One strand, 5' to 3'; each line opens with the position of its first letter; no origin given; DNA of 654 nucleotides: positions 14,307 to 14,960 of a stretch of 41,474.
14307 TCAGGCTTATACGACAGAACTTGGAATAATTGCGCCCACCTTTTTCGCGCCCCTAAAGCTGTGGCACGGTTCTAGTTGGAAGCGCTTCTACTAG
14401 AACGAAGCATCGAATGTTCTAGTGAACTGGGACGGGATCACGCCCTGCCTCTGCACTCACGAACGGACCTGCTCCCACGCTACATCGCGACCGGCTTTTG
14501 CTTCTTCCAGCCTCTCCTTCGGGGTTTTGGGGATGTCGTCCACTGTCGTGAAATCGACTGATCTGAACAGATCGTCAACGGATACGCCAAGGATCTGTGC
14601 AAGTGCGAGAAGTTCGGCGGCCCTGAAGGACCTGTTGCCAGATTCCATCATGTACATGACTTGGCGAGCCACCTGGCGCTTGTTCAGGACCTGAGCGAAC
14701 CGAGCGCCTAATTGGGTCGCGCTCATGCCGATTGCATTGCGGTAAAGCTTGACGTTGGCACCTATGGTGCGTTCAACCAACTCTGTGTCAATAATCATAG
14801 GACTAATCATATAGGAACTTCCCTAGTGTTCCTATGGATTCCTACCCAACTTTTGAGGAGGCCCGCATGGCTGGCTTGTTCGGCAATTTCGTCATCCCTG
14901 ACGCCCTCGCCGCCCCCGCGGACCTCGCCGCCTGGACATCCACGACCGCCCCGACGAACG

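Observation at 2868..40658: Near-palindromic 9-mer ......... and a CGGAAC half-site family confined to regulatory/intergenic DNA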

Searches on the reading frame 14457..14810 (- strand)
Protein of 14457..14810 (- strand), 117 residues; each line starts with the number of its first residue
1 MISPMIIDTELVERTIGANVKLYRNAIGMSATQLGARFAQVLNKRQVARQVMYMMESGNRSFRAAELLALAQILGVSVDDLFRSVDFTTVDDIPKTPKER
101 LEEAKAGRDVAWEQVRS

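Call 10: search_protein_families(library=pfam, proteins=[window:14457-14810:-], max_evalue=0.01)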
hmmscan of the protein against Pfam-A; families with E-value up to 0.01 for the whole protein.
window:14457-14810:- (117 aa): 2 families
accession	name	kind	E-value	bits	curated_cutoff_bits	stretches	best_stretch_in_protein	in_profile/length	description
PF13560.12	HTH_31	-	0.00021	22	27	1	17-80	3-60/64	Helix-turn-helix domain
PF01381.28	HTH_3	-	0.0004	20.8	23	1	21-81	2-55/55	Helix-turn-helix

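Call 30: search_protein_families(library=phrogs, proteins=[window:14457-14810:-], max_evalue=0.001)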
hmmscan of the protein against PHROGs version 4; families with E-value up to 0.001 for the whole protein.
window:14457-14810:- (117 aa): 4 families
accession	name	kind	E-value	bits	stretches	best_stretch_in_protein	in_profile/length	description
phrog_3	-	transcription regulation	2e-07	32.2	1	11-101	84-167/430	transcriptional repressor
phrog_8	-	transcription regulation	7.4e-06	26.6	1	11-89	72-143/346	transcriptional regulator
phrog_4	-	transcription regulation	1.2e-05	25.5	1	15-108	132-224/400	transcriptional repressor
phrog_2328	-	transcription regulation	0.00017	22.4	1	15-89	15-80/128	transcriptional repressor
